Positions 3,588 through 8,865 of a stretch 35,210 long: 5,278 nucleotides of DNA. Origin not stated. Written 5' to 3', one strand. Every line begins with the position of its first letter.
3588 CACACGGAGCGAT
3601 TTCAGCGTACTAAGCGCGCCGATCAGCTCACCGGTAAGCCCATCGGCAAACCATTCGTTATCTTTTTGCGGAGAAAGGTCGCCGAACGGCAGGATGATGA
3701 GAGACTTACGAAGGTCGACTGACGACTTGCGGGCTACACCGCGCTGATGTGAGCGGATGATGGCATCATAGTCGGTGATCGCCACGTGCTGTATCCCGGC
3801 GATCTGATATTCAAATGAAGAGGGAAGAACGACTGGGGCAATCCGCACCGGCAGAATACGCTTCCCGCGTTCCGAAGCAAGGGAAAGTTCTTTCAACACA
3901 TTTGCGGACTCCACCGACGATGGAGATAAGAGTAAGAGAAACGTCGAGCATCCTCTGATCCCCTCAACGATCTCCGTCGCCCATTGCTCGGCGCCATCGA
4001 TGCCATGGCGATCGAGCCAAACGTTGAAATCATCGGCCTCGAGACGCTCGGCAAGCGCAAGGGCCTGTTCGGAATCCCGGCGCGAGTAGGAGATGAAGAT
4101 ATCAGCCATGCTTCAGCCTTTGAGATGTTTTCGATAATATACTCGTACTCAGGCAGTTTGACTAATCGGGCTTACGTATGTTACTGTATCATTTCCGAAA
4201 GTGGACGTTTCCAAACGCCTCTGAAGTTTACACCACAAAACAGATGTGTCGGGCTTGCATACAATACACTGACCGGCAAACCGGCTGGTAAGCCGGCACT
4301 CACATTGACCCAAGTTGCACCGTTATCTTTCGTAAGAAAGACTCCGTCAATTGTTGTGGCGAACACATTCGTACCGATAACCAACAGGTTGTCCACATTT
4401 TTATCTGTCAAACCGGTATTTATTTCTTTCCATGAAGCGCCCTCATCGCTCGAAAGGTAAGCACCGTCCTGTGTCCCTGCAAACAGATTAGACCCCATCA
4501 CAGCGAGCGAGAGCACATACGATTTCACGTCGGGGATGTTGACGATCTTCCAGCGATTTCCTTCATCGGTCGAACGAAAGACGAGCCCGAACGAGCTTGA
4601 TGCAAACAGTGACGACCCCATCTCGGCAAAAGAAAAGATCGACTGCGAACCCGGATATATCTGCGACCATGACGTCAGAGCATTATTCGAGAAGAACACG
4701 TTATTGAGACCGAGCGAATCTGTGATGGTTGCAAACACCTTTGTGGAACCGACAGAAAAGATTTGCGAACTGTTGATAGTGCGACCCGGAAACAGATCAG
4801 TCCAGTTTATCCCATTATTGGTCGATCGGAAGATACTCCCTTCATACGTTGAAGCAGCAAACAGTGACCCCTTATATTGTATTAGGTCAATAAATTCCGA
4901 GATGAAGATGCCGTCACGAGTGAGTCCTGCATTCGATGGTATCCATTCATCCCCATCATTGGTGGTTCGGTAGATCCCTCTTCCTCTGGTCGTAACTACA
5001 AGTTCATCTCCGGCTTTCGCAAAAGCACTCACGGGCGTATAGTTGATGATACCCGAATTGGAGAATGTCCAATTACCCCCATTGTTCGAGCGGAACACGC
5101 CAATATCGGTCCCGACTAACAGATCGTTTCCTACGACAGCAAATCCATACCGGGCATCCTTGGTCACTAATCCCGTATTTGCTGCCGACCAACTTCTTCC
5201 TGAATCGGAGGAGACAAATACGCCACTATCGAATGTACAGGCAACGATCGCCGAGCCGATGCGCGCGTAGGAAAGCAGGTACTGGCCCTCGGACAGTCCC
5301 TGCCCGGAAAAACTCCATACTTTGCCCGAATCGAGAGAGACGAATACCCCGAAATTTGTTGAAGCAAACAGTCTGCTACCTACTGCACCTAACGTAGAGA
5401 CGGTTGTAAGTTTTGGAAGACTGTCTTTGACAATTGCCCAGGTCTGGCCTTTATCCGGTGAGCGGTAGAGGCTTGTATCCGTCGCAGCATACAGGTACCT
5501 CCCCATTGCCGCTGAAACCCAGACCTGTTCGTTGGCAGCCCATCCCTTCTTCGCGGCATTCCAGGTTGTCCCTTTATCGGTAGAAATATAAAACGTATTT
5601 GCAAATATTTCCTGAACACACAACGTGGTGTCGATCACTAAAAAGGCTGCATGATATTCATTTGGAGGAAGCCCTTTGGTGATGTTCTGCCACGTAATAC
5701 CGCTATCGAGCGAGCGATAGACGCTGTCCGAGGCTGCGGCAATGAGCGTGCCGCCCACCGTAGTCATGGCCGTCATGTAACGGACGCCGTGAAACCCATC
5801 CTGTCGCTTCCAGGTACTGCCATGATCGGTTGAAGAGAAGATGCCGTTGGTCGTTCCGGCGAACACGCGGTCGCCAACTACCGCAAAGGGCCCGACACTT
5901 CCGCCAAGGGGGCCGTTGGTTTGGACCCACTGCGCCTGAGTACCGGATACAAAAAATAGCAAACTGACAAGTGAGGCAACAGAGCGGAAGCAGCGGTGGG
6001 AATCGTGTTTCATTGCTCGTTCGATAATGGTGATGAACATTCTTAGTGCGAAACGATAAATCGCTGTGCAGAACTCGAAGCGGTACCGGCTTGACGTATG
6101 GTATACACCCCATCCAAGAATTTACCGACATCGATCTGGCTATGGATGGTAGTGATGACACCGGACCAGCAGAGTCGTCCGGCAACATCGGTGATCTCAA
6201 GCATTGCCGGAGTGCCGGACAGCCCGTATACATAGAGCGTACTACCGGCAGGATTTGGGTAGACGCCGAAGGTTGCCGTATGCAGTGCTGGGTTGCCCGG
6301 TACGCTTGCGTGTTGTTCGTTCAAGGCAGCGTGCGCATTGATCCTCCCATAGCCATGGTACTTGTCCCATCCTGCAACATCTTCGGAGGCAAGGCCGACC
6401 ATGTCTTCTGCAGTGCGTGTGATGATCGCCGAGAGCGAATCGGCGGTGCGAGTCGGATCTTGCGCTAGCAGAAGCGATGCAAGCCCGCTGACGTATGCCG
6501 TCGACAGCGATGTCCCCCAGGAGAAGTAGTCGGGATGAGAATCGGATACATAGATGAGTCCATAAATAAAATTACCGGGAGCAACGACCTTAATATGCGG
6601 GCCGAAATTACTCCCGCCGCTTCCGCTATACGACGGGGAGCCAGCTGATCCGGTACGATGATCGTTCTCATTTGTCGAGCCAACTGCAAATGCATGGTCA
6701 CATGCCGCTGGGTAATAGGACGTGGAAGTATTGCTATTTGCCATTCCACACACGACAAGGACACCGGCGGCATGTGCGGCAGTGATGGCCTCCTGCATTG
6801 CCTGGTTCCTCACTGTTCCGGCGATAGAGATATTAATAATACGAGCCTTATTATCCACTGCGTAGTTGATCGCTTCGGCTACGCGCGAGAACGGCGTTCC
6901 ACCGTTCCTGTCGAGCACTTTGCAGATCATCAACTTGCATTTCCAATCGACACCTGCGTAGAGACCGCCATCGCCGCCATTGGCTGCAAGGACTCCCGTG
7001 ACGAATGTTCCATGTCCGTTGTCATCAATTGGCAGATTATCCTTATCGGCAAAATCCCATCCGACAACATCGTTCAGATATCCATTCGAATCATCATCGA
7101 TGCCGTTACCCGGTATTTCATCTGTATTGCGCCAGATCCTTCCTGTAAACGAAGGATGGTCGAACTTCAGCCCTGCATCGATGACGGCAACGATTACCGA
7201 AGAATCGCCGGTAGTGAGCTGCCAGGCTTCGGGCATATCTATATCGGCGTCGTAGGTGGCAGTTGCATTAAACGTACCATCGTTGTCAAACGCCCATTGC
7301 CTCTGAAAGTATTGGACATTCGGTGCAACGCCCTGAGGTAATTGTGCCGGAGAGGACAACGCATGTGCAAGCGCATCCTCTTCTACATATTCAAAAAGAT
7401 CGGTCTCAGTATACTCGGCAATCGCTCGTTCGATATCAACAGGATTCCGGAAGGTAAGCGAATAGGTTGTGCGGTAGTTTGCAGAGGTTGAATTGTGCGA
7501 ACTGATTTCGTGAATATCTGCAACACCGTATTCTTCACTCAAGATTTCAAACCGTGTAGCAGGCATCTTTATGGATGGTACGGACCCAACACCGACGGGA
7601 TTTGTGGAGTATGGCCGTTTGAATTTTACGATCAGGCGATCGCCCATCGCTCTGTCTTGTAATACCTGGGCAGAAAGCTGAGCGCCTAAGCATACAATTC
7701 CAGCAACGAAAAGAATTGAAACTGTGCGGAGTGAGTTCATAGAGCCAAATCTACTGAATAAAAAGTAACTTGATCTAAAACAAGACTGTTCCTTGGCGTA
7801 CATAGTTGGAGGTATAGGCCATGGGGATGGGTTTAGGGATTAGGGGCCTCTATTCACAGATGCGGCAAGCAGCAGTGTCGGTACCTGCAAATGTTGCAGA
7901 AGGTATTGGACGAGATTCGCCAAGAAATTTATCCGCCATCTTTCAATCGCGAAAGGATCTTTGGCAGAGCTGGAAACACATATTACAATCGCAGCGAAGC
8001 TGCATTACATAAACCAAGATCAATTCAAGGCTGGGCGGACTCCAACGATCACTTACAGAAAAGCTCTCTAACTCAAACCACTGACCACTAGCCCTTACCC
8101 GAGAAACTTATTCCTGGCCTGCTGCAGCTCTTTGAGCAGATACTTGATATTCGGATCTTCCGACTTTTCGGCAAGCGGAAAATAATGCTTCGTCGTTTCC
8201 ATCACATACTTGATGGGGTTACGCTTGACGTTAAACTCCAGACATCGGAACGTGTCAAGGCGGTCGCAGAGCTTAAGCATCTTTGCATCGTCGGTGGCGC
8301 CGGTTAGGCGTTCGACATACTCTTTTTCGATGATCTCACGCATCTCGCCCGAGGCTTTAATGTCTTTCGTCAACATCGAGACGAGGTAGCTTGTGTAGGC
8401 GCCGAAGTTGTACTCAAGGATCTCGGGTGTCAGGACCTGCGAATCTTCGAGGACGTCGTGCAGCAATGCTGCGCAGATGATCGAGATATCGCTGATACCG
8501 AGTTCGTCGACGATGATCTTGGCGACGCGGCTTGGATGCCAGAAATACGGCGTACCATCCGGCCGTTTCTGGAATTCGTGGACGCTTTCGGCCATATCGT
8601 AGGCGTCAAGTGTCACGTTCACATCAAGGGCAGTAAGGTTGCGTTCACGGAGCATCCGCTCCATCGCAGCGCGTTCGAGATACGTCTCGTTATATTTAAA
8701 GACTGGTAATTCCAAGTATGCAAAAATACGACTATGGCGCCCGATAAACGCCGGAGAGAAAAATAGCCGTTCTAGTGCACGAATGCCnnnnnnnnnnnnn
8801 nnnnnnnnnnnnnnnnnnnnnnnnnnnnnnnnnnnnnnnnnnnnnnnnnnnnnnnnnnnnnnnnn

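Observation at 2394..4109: TIR / alpha-beta module / TPR single-chain protein at the end of a protease-propeller gene string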

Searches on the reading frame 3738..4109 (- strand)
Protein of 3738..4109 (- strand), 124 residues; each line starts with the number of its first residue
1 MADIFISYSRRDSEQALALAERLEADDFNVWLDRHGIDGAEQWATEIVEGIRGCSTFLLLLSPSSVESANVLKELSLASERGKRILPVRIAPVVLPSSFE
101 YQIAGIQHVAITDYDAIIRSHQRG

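Call 38: search_solved_structures(query=window:3738-4109:-, max_evalue=1, show_alignments=4)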
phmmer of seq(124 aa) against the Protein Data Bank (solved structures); distinct sequences matched with E-value up to 1: 35.
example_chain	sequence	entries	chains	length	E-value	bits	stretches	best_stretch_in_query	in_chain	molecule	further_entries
6o0v_A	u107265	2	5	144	3.9e-05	27.2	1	3-88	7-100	Sterile alpha and TIR motif-containing protein 1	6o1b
9tzw_A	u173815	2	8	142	3.9e-05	27.2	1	3-88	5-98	NAD(+) hydrolase SARM1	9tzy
9mw1_B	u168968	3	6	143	4e-05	27.1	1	3-88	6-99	NAD(+) hydrolase SARM1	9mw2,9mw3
10rb_A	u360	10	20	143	4e-05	27.1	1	3-88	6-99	NAD(+) hydrolase SARM1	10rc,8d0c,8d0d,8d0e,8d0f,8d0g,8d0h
10ra_A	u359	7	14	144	4.1e-05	27.1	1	3-88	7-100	Sterile alpha and TIR motif-containing protein 1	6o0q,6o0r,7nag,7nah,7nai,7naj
6o0u_A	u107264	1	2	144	4.2e-05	27.1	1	3-69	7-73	Sterile alpha and TIR motif-containing protein 1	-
9hq0_A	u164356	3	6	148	4.5e-05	27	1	3-88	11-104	NAD(+) hydrolase SARM1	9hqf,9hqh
6wpk_A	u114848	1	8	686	0.00046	23.7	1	3-69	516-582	NAD(+) hydrolase SARM1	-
7ld0_A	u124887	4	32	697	0.00048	23.7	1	3-69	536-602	NAD(+) hydrolase SARM1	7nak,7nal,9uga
7djt_A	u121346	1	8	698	0.00048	23.7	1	3-69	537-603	NAD(+) hydrolase SARM1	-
7knq_A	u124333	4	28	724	0.00052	23.5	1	3-69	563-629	NAD(+) hydrolase SARM1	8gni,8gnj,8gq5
9l2d_A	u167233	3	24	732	0.00053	23.5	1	3-69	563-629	NAD(+) hydrolase SARM1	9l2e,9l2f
7cm5_A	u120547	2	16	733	0.00054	23.5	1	3-69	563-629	NAD(+) hydrolase SARM1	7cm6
9l2g_A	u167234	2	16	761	0.00068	23.2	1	3-69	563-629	NAD(+) hydrolase SARM1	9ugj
7anw_A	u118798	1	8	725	0.00076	23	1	3-68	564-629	NAD(+) hydrolase SARM1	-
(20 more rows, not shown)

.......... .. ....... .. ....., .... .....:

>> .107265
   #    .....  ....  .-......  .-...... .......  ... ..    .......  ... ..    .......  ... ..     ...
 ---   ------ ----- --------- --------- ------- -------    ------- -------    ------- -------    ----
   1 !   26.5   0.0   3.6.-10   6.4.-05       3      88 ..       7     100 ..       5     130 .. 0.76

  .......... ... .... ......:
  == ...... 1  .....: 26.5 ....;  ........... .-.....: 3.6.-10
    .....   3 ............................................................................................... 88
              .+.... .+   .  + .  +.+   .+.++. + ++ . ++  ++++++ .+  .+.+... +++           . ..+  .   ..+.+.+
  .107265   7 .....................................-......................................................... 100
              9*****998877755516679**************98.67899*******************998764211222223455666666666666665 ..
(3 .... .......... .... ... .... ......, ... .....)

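Call 74: search_solved_structures(query=A5, max_evalue=0.01, show_alignments=3)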
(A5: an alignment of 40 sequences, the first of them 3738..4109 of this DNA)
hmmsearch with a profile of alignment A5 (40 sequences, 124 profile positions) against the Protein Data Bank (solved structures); distinct sequences matched with E-value up to 0.01: 49.
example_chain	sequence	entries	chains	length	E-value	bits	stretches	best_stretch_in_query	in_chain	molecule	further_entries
9mud_K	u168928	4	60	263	7e-09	39.3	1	1-111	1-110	Cat1 (CRISPR associated TIR 1) pentagonal filament | Cat1 (CRISPR associated TIR 1) pentagonal filament assembly | Cat1 (CRISPR-associated TIR 1)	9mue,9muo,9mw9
6o0u_A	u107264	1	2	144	6e-08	36.2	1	2-88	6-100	Sterile alpha and TIR motif-containing protein 1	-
9tzw_A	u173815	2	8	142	6.4e-08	36.1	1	2-88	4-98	NAD(+) hydrolase SARM1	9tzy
9mw1_B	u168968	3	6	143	6.5e-08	36.1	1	2-88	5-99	NAD(+) hydrolase SARM1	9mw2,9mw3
10rb_A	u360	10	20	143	6.6e-08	36.1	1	2-88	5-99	NAD(+) hydrolase SARM1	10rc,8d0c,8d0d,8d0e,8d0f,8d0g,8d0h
10ra_A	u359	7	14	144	6.7e-08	36.1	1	2-88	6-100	Sterile alpha and TIR motif-containing protein 1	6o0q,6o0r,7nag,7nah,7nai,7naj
9hq0_A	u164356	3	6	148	7.4e-08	35.9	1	2-88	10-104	NAD(+) hydrolase SARM1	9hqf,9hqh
6o0v_A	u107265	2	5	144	8.8e-08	35.7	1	2-88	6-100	Sterile alpha and TIR motif-containing protein 1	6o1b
7uwg_A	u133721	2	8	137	3.9e-07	33.6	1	3-102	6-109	Molecular chaperone Tir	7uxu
8p2l_A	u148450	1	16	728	4.7e-07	33.3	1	2-88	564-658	NAD(+) hydrolase SARM1,NAD(+) hydrolase tir-1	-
8p2m_A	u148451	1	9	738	7.7e-07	32.7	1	3-88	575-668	NAD(+) hydrolase tir-1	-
7uxr_A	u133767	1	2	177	7.8e-07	32.6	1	3-88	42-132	TIR domain protein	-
8g83_A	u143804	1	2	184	9e-07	32.4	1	3-101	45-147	NAD(+) hydrolase AbTIR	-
3h16_A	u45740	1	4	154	1.2e-06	32.1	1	2-88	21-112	TIR protein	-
6wpk_A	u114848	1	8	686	1.5e-06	31.7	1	2-88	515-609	NAD(+) hydrolase SARM1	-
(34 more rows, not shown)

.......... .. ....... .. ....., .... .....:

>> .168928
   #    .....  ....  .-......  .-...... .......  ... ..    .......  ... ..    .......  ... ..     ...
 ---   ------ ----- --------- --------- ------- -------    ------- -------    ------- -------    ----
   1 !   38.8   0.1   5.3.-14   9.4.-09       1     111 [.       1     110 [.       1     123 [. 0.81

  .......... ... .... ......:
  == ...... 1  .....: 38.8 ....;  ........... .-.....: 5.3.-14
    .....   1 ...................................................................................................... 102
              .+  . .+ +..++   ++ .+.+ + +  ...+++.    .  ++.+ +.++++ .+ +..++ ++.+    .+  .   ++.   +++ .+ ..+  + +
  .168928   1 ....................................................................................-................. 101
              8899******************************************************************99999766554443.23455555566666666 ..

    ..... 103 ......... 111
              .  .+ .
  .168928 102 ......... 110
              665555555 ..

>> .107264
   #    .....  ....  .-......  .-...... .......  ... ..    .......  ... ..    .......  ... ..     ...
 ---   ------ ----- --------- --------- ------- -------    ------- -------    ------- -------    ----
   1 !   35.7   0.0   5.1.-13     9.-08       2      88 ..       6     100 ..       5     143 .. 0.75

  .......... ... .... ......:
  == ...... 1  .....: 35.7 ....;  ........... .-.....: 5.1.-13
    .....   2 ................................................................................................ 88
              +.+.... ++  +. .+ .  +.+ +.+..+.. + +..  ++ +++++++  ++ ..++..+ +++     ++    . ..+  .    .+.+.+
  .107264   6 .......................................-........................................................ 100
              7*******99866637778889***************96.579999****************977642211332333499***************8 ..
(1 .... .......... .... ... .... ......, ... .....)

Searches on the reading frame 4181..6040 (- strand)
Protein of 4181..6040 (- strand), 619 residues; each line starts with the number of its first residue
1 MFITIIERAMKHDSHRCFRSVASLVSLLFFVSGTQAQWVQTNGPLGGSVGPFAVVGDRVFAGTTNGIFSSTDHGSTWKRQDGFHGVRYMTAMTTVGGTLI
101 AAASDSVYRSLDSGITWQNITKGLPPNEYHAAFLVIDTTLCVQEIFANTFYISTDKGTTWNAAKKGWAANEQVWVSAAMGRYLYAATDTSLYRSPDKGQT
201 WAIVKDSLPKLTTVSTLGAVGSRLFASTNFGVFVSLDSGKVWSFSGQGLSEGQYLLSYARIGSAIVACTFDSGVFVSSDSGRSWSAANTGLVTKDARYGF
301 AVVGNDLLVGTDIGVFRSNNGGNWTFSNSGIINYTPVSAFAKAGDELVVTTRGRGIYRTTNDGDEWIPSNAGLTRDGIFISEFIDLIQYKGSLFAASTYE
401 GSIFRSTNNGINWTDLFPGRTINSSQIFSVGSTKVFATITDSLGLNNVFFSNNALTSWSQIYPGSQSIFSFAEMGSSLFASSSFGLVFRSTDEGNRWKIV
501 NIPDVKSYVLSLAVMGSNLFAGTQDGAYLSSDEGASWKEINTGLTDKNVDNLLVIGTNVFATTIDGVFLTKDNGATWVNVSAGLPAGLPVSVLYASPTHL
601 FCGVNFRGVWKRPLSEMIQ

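Call 4: search_protein_families(library=pfam, proteins=[window:4181-6040:-], max_evalue=0.01)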
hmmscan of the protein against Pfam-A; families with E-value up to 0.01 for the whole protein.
window:4181-6040:- (619 aa): 5 families
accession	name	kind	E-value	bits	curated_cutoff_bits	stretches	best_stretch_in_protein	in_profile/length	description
PF15902.12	Sortilin-Vps10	-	8.7e-23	81.2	33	4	149-204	2-60/446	Sortilin, neurotensin receptor 3,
PF19755.4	DUF6242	-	2.3e-12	47.7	29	0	148-201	165-217/217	Domain of unknown function (DUF6242)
PF02012.26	BNR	-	7.2e-09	34.8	27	0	151-161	1-11/12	BNR/Asp-box repeat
PF10647.15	Gmad1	-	0.0034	17.7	20.5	0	334-371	205-241/251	Lipoprotein LpqB beta-propeller domain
PF24316.1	Tli3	-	0.0036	18.1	27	0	140-172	76-108/129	T6SS Tli3 immunity protein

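Call 5: search_protein_families(library=padloc, proteins=[window:4181-6040:-], max_evalue=0.01)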
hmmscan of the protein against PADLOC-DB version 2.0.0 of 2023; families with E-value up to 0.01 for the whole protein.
window:4181-6040:- (619 aa): 0 families

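Call 8: search_protein_families(library=ncbifam, proteins=[window:4181-6040:-], max_evalue=0.01)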
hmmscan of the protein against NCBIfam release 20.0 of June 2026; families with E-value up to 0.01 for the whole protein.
window:4181-6040:- (619 aa): 2 families
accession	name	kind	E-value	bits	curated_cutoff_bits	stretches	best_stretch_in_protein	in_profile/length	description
NF045728.1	glycosyl_F510_1955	equivalog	3.8e-43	147.5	175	6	484-542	115-175/246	F510_1955 family glycosylhydrolase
NF053688.1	BamI_Bacteroidota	equivalog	3.8e-16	59.4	370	0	151-229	188-266/452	BamI family beta-barrel-assembly machinery protein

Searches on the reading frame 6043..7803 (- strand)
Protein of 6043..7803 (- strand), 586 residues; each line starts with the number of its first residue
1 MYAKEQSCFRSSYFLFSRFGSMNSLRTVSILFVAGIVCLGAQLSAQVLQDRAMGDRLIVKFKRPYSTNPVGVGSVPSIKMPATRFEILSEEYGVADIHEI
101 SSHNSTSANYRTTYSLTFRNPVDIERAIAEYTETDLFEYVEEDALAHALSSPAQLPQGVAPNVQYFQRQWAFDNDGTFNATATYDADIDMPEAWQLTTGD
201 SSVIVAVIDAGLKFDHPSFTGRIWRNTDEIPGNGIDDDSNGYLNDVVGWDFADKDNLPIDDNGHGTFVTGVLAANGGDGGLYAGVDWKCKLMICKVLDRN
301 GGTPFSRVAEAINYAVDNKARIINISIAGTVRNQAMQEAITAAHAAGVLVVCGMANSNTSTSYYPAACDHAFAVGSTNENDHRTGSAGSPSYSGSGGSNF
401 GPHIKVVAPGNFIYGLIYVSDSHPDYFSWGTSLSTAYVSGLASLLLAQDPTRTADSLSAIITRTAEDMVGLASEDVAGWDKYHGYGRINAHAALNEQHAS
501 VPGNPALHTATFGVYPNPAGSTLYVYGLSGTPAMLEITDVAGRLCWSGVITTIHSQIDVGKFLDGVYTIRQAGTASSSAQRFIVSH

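Call 4: search_protein_families(library=pfam, proteins=[window:6043-7803:-], max_evalue=0.01)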
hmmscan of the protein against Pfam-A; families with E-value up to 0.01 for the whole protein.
window:6043-7803:- (586 aa): 2 families
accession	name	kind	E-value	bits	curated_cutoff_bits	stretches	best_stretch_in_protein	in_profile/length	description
PF00082.27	Peptidase_S8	-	6.3e-40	137.7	21.8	1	201-486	2-288/288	Subtilase family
PF18962.6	Por_Secre_tail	-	1.6e-05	25.5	27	1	514-584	1-75/75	Secretion system C-terminal sorting domain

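Call 5: search_protein_families(library=padloc, proteins=[window:6043-7803:-], max_evalue=0.01)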
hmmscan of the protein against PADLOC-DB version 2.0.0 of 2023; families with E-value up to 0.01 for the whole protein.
window:6043-7803:- (586 aa): 2 families
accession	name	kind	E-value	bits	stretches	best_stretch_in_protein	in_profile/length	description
PDLC03014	subtilase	-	4.4e-19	67.2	1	200-462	171-372/391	-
PDLC02198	IetS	-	1.5e-05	21.2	1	250-327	279-362/795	-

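Call 8: search_protein_families(library=ncbifam, proteins=[window:6043-7803:-], max_evalue=0.01)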
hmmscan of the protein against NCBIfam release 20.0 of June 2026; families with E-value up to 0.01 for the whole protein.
window:6043-7803:- (586 aa): 8 families
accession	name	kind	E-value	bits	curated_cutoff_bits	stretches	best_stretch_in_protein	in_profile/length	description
TIGR03921.1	T7SS_mycosin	equivalog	1.4e-40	139.6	278.75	1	190-508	3-299/353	type VII secretion-associated serine protease mycosin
NF033595.1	denti_PrtP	equivalog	3.2e-25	88.8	300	2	315-503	334-512/606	dentilisin complex serine proteinase subunit PrtP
NF049966.1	QH_SP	equivalog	2.9e-16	59.5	165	1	260-465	38-211/219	subtilisin-like serine protease QhpE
TIGR03895.1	protease_PatA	subfamily_domain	1.9e-10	40.2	421.05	1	264-453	1-184/606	PatA/PatG family cyanobactin maturation protease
TIGR04183.1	Por_Secre_tail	domain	1.9e-06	27.7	23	1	514-584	1-71/72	T9SS type A sorting domain-containing protein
NF040809.1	germ_prot_CspBA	exception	5.3e-06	24.3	1250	1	197-361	648-829/1099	bifunctional germination protease/germinant receptor pseudoprotease CspBA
NF040808.2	CspC_non_triad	exception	5.2e-05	21.9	675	1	201-361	96-282/556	bile acid germinant receptor pseudoprotease CspC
NF040553.1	SGO_0316_fam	subfamily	0.0034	15.1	1400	1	203-361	288-468/1486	SGO_0316/SGO_0317 family LPXTG-anchored serine peptidase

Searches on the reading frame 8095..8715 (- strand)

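Call 4: search_protein_families(library=pfam, proteins=[window:8095-8715:-], max_evalue=0.01)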
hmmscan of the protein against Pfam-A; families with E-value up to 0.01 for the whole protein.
window:8095-8715:- (206 aa): 2 families
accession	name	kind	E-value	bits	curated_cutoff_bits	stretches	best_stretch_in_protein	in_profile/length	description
PF13328.12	HD_4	-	1e-14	55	27.2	1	38-184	1-152/156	HD domain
PF01966.28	HD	-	0.0016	19.1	22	1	63-154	7-114/116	HD domain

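Call 65: search_protein_families(library=phrogs, proteins=[window:8095-8715:-], max_evalue=0.001)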
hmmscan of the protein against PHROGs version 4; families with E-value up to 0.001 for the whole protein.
window:8095-8715:- (206 aa): 3 families
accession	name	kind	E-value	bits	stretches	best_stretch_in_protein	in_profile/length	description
phrog_990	-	other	1.2e-20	75.1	1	36-154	156-264/374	metal-dependent phosphohydrolase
phrog_15275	-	unknown function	4.9e-12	47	1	35-185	30-178/223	-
phrog_32047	-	other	5.7e-11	43.2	1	49-130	40-120/301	phosphohydrolase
